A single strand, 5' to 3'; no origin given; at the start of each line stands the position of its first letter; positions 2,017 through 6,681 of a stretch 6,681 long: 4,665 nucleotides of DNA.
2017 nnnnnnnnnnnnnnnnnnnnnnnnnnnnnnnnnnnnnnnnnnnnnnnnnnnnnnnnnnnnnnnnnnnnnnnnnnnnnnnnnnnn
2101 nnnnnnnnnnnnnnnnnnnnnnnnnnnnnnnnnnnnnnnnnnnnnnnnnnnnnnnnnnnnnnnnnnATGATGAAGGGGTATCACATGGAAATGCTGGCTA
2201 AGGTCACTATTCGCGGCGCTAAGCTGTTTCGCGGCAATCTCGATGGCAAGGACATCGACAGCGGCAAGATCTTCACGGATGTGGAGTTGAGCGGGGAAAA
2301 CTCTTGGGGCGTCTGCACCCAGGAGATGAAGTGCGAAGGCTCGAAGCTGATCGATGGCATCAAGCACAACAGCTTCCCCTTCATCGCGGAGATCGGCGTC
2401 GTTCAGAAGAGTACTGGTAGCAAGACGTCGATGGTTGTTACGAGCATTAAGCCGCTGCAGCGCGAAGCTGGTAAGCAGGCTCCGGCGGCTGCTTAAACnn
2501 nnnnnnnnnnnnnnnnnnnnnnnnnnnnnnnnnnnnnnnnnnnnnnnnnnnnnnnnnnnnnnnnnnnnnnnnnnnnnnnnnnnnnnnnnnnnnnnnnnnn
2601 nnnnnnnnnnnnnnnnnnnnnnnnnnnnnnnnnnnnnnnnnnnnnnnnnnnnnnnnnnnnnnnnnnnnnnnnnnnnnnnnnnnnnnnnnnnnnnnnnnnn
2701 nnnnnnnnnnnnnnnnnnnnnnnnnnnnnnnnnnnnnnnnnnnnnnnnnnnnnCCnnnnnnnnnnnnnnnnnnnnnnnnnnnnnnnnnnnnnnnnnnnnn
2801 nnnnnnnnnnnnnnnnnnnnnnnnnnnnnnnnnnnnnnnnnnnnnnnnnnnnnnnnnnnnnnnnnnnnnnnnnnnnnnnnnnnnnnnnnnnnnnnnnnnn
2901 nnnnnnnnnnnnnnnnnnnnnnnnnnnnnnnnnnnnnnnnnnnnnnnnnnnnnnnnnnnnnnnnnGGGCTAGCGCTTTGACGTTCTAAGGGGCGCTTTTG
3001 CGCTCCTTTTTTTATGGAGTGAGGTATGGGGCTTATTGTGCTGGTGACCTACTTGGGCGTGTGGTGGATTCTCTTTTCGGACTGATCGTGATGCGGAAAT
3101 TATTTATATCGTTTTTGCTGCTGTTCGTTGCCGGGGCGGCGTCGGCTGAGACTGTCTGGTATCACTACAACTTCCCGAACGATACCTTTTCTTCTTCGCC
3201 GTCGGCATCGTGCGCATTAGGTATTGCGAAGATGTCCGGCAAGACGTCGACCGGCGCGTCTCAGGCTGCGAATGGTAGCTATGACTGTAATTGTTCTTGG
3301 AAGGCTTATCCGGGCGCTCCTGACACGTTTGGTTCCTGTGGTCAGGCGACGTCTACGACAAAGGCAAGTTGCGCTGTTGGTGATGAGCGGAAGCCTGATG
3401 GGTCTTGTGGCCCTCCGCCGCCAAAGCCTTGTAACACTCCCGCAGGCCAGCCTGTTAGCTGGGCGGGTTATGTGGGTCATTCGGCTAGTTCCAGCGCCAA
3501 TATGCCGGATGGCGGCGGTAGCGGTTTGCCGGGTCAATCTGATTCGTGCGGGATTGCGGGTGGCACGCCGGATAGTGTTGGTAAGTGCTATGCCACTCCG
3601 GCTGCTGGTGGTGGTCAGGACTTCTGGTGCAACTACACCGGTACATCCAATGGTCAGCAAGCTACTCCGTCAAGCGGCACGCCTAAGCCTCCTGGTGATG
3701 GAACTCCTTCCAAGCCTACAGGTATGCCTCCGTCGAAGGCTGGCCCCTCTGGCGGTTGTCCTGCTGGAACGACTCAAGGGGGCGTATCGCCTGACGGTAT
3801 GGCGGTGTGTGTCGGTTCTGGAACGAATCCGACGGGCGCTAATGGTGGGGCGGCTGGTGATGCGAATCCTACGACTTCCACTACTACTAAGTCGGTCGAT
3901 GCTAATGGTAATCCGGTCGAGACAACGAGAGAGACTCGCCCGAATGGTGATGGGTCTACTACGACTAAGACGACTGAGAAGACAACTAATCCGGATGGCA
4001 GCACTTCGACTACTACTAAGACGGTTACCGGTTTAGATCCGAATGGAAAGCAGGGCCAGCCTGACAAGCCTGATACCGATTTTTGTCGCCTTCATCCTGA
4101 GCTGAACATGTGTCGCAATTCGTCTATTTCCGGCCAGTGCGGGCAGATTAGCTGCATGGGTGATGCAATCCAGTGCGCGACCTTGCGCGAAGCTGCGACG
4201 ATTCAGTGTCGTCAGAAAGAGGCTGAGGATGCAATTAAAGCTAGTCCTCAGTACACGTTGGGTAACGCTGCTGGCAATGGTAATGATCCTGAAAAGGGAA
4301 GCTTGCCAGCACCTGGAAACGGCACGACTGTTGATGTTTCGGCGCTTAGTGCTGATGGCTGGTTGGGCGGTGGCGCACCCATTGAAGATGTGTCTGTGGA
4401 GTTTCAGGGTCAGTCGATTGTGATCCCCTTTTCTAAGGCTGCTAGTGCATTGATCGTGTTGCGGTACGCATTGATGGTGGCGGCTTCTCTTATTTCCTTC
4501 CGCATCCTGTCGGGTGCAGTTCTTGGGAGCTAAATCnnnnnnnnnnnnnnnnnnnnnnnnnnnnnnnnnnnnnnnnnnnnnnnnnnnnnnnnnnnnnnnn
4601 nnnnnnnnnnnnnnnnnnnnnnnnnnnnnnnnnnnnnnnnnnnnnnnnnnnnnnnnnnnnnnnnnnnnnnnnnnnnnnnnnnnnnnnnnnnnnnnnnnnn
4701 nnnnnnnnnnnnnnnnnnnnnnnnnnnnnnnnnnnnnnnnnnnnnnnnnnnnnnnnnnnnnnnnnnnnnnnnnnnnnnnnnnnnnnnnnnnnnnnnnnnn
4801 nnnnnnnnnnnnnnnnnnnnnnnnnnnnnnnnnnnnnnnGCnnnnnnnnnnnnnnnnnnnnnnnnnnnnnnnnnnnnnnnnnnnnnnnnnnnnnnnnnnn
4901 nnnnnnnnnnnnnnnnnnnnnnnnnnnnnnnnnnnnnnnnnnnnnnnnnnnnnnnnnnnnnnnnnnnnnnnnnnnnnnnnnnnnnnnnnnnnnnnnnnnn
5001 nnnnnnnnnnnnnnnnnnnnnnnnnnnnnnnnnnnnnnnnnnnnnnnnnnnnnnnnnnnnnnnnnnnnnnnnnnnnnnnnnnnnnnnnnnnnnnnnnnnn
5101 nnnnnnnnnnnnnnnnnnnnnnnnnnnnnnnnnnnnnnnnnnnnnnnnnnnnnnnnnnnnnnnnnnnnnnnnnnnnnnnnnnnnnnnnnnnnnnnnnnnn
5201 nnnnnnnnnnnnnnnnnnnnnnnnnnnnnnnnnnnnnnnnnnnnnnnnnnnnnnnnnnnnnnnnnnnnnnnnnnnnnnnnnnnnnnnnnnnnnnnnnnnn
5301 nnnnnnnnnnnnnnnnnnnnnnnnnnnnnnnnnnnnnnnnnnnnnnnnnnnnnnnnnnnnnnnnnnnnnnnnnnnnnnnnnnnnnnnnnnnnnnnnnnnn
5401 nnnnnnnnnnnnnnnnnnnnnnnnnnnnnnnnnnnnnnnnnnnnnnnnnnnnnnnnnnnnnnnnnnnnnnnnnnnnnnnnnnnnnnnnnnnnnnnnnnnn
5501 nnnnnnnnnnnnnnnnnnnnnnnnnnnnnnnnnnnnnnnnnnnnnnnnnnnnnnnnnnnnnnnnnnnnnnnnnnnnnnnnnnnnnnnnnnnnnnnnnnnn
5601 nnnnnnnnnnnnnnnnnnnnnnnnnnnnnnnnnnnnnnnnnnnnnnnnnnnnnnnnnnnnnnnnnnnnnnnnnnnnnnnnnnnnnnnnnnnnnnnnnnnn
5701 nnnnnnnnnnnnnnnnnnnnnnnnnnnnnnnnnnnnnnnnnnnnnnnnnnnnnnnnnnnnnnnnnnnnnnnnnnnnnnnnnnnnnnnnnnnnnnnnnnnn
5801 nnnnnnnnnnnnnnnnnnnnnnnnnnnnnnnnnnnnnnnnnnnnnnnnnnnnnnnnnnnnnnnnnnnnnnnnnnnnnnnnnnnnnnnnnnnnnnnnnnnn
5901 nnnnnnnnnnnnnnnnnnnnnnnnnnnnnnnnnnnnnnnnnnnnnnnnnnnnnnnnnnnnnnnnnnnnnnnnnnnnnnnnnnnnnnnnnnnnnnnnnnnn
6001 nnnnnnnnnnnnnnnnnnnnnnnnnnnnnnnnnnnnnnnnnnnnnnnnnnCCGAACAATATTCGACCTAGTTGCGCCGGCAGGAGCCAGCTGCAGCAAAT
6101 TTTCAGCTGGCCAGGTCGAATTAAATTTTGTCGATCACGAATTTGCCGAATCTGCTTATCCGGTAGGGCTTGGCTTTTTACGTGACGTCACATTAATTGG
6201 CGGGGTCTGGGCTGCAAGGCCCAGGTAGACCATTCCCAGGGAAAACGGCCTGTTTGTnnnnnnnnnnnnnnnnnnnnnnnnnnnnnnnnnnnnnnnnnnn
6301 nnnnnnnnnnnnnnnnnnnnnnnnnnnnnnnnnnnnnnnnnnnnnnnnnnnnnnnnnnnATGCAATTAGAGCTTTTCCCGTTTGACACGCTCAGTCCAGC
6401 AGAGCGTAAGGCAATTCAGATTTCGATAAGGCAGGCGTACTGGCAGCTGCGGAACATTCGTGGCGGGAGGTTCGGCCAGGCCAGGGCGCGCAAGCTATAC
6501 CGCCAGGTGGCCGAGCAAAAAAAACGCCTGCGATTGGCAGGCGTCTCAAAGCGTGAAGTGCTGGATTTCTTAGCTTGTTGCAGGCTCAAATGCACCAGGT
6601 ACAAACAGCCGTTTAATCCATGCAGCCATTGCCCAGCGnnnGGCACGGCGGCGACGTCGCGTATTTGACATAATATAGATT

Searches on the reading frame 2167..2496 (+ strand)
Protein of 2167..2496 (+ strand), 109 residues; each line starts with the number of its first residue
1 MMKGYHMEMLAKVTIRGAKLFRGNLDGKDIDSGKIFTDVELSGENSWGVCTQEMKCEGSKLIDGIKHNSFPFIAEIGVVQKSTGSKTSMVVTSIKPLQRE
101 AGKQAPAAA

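Call 5: search_protein_families(library=pfam, proteins=[window:2167-2496:+], max_evalue=0.01)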
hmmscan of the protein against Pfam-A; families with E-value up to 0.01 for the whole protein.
window:2167-2496:+ (109 aa): 0 families

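Call 6: search_protein_families(library=phrogs, proteins=[window:2167-2496:+], max_evalue=0.001)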
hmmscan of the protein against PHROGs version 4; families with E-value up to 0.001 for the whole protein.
window:2167-2496:+ (109 aa): 1 family
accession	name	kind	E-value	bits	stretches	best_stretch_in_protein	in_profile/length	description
phrog_4994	-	unknown function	3.5e-31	108.6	1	7-105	1-101/103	-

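Call 21: search_protein_families(library=pfam, proteins=[window:2167-2496:+], max_evalue=10)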
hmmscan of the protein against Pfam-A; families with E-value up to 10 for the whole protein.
window:2167-2496:+ (109 aa): 0 families

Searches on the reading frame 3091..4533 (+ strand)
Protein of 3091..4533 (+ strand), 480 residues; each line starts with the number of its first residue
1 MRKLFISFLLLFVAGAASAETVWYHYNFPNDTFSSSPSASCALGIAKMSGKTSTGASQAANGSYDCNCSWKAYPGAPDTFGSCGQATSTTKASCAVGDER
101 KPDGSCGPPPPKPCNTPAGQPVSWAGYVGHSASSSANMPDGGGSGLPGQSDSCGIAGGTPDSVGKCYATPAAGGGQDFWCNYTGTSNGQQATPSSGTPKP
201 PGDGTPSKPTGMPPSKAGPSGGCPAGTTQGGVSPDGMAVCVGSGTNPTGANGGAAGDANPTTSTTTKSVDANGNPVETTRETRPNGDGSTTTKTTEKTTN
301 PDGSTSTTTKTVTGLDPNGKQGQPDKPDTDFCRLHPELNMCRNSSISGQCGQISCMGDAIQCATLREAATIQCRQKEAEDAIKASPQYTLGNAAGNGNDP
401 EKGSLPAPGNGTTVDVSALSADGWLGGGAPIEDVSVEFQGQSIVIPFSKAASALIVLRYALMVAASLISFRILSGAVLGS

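Call 5: search_protein_families(library=pfam, proteins=[window:3091-4533:+], max_evalue=0.01)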
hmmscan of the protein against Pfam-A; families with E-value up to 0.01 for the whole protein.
window:3091-4533:+ (480 aa): 0 families

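Call 6: search_protein_families(library=phrogs, proteins=[window:3091-4533:+], max_evalue=0.001)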
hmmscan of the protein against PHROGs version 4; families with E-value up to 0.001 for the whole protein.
window:3091-4533:+ (480 aa): 2 families
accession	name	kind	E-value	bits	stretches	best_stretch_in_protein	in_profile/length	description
phrog_4352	-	unknown function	3.3e-52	178.9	1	5-477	4-478/479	-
phrog_4454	-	unknown function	0.00081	19.8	1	407-475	406-474/477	-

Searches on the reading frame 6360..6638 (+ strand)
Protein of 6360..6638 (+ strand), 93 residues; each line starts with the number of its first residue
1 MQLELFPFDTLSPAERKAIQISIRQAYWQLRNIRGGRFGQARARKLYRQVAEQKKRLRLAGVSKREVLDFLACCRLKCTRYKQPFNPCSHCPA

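Call 37: search_protein_families(library=pfam, alignment_id=A1, max_evalue=1)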
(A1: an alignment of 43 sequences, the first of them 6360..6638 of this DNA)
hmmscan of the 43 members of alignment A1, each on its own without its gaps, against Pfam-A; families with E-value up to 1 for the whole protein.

A. member 1, window:6360-6638:+ (93 aa): 1 family
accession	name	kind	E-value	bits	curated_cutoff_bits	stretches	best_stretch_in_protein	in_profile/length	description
PF20452.3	Calmod_bind_C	-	0.14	12.7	24.2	1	5-33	31-59/62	Calmodulin binding protein C-terminal domain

B. families by the number of members that match (of 43 scanned): 10 families
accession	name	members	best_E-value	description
PF16572.11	HlyD_D4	3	0.061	Long alpha hairpin domain of cation efflux system protein, CusB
PF09807.15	ELP6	3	0.14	Elongation complex protein 6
PF02627.25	CMD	2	0.11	Carboxymuconolactone decarboxylase family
PF22357.2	AF1548-like_C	2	0.13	AF1548-like, C-terminal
PF20452.3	Calmod_bind_C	2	0.14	Calmodulin binding protein C-terminal domain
PF04986.18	Y2_Tnp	1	0.016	Putative transposase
PF03470.19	zf-XS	1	0.097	XS zinc finger domain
PF21020.4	Spectrin_4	1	0.13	Spectrin-like repeat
PF05622.17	HOOK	1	0.13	HOOK protein coiled-coil region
PF03658.20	Ub-RnfH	1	0.18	RnfH family Ubiquitin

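Call 38: search_solved_structures(query=A1, max_evalue=10)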
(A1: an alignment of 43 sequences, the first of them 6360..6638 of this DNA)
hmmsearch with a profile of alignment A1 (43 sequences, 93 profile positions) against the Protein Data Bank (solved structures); distinct sequences matched with E-value up to 10: 2.
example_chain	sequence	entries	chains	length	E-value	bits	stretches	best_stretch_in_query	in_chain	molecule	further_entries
8v2d_J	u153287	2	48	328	0.33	14.1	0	58-73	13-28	O43_129 component A | O43_129_+4 component A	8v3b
8vl3_A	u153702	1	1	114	1.1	12.5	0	10-68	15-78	De novo designed protein F3 parent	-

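Call 49: search_dna_similar(query=window:6360-6638:+, collection=phages, mode=protein, max_evalue=0.01, max_rows=30)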
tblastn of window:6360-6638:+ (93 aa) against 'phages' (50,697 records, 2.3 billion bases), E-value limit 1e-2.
Records with a match: 17; places in all: 17; records where one place covers at least 80% of the query: 3.
Best place of each record, by identity: <60% 17.
By first word of the organism name: Ralstonia 17.
By host as written in the record: Ralstonia solanacearum 14; Ralstonia solanacearum R299, UW30 1; Ralstonia solanacearum R355 1; Ralstonia solanacearum species complex 1.
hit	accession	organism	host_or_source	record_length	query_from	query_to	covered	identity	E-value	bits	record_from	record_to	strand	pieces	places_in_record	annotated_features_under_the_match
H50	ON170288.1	Ralstonia phage YO169_3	Ralstonia solanacearum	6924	11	92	88%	45.1%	2e-11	64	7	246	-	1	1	record has no annotation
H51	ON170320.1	Ralstonia phage YO188_1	Ralstonia solanacearum R299, UW30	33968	11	92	88%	45.1%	2e-11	64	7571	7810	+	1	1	record has no annotation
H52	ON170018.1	Ralstonia phage YO001_4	Ralstonia solanacearum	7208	11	86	82%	48.7%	2e-11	63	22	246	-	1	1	record has no annotation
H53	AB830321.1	Ralstonia phage RSS20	Ralstonia solanacearum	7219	7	75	74%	49.3%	1e-10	61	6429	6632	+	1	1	none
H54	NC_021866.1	Ralstonia phage RSS20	Ralstonia solanacearum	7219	7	75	74%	49.3%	1e-10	61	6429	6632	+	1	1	none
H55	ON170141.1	Ralstonia phage YO084_5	Ralstonia solanacearum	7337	7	75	74%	49.3%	1e-10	61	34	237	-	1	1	record has no annotation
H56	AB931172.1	Ralstonia phage RS611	Ralstonia solanacearum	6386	7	75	74%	49.3%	1e-10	61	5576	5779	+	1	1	none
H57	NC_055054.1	Ralstonia phage RS611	Ralstonia solanacearum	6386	7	75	74%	49.3%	1e-10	61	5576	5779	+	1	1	none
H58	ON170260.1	Ralstonia phage YO154_3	Ralstonia solanacearum R355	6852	7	75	74%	49.3%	1e-10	61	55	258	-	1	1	record has no annotation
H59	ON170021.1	Ralstonia phage YO003_3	Ralstonia solanacearum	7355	7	75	74%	49.3%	1e-10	61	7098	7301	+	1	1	record has no annotation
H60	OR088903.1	Ralstonia phage RSCq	Ralstonia solanacearum species complex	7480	7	75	74%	49.3%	1e-10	61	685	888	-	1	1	hypothetical protein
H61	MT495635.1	Ralstonia phage RSBg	Ralstonia solanacearum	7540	7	75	74%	49.3%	1e-10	61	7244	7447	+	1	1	none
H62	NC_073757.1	Ralstonia phage RSBg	Ralstonia solanacearum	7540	7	75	74%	49.3%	1e-10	61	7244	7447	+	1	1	none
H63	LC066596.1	Ralstonia phage RSS-TH1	Ralstonia solanacearum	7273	7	75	74%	49.3%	1e-10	61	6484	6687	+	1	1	none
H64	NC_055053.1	Ralstonia phage RSS-TH1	Ralstonia solanacearum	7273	7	75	74%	49.3%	1e-10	61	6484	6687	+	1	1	none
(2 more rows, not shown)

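Call 56: predict_structure(alignment_id=A1)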
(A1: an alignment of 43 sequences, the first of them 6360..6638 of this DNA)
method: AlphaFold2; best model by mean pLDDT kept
length: 93 residues; sequences in the alignment: 43
mean_pLDDT: 87.0   pTM: 0.75
mean pLDDT of the five models: 87.0, 83.1, 82.6, 80.7, 79.4
residues with pLDDT >= 90: 52; 70-90: 32; 50-70: 8; < 50: 1
segments of 3 or more residues with pLDDT < 50: none
pLDDT, mean of each block of 10 residues (from residue 1): 57 91 95 88 95 92 92 89 86 78
secondary structure, 60 per line:
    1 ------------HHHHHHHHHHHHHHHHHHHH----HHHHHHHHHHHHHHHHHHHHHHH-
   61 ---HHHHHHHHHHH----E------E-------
elements in order: H13-32 H37-59 H64-74

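Call 59: fold_search(model_id=the predicted structure, library=pdb)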
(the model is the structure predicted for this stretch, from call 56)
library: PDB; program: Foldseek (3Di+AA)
matches with E <= 10: 55; with E <= 0.001: 0
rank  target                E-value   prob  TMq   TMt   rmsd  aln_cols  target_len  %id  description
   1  9v1i_li               9.4e-01  0.38  0.36  0.29  13.1        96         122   17  Cryo- EM structure of ribosomal large subunit (LSU) from Entamoeba histolytica at 2.8 angstrom resolution (released 2025-10-08)
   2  5jwr_H                2.7e+00  0.16  0.34  0.25  11.8        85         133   20  Crystal structure of foldswitch-stabilized KaiB in complex with the N-terminal CI domain of KaiC and a dimer of KaiA C (released 2017-03-29)
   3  5n6y_F                3.8e+00  0.09  0.29  0.25  14.5        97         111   14  Azotobacter vinelandii vanadium nitrogenase (released 2017-07-26)
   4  7ung_j                4.3e+00  0.18  0.34  0.15   4.7        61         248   13  48-nm repeat of the human respiratory doublet microtubule (released 2022-10-05)
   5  8rxh_La               4.5e+00  0.16  0.40  0.32  10.6        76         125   17  CRYO-EM STRUCTURE OF LEISHMANIA MAJOR 80S RIBOSOME WITH A/P/E-site tRNA AND mRNA : PARENTAL STRAIN (released 2024-05-15)
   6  6zj3_Lp               4.8e+00  0.15  0.39  0.32  11.5        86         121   13  Cryo-EM structure of the highly atypical cytoplasmic ribosome of Euglena gracilis (released 2020-10-07)
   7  6vlz_AL               5.1e+00  0.08  0.31  0.21  12.2        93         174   19  Structure of the human mitochondrial ribosome-EF-G1 complex (ClassI) (released 2020-08-05)
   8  5v02_B                5.3e+00  0.20  0.43  0.45  14.7        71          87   17  A positive allosteric modulator binding pocket in SK2 ion channels is shared by Riluzole and CyPPA (released 2018-03-07)
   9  5y0e_C                5.3e+00  0.14  0.39  0.11  10.8        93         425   14  Crystal structure of TssK (released 2018-08-08)
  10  8snb_2B               6.0e+00  0.15  0.32  0.14   4.3        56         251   16  atomic model of sea urchin sperm doublet microtubule (48-nm periodicity) (released 2023-06-28)
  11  5n6y_C                6.0e+00  0.08  0.29  0.24  11.4        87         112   15  Azotobacter vinelandii vanadium nitrogenase (released 2017-07-26)
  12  8eup_h                6.3e+00  0.12  0.42  0.34  11.9        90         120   16  Ytm1 associated 60S nascent ribosome State 1A (released 2022-11-30)
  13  8otz_B6               6.7e+00  0.14  0.33  0.15   4.8        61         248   15  48-nm repeat of the native axonemal doublet microtubule from bovine sperm (released 2023-11-22)
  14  1t6u_A                6.7e+00  0.08  0.33  0.27  10.9        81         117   15  Nickel Superoxide Dismutase (NiSOD) Native 1.30 A Structure (released 2004-07-13)
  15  8q7z_Bh               7.1e+00  0.13  0.41  0.32  11.1        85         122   10  Structure of the G. gallus 80S non-rotated ribosome (released 2024-08-28)
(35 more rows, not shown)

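Call 60: fold_search(model_id=the predicted structure, library=viral)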
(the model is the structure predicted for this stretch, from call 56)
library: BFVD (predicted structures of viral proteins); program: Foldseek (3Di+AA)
matches with E <= 10: 210; with E <= 0.001: 0
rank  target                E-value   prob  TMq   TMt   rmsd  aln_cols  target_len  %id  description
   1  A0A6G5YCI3            7.8e-01  0.92  0.46  0.45   7.3        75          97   24  (no name in the UniProt tables at hand)
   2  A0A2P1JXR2            1.0e+00  0.84  0.51  0.60   9.5        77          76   16  Uncharacterized protein [Rhodococcus phage Finch]
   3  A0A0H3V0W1            1.4e+00  0.87  0.50  0.68   4.5        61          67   16  (no name in the UniProt tables at hand)
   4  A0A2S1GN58            1.5e+00  0.75  0.51  0.37   6.4        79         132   18  Uncharacterized protein [Burkholderia phage vB_BmuP_KL4]
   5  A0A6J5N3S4            1.6e+00  0.35  0.36  0.42   6.6        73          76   12  Uncharacterized protein [uncultured Caudovirales phage]
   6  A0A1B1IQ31            1.6e+00  0.25  0.35  0.40   7.9        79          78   15  (no name in the UniProt tables at hand)
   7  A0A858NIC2            1.8e+00  0.30  0.37  0.44   4.6        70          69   23  (no name in the UniProt tables at hand)
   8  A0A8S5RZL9            2.0e+00  0.16  0.38  0.11  14.5       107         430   15  Uncharacterized protein [Myoviridae sp. ctNQV2]
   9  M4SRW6                2.1e+00  0.38  0.42  0.46   6.6        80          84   19  (no name in the UniProt tables at hand)
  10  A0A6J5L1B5            2.3e+00  0.30  0.42  0.40  10.5        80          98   19  Uncharacterized protein [uncultured Caudovirales phage]
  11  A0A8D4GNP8            2.3e+00  0.21  0.40  0.06  19.5        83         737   14  (no name in the UniProt tables at hand)
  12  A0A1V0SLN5            2.4e+00  0.38  0.44  0.05  11.5        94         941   13  Collagen triple helix repeat containing protein [Klosneuvirus KNV1]
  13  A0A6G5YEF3            2.4e+00  0.20  0.35  0.09   8.4        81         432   15  (no name in the UniProt tables at hand)
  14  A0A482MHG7            2.5e+00  0.60  0.44  0.20   2.5        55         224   16  Uncharacterized protein [Nodularia phage vB_NspS-kac65v161]
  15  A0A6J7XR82            2.5e+00  0.28  0.41  0.47   6.3        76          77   14  Uncharacterized protein [uncultured Caudovirales phage]
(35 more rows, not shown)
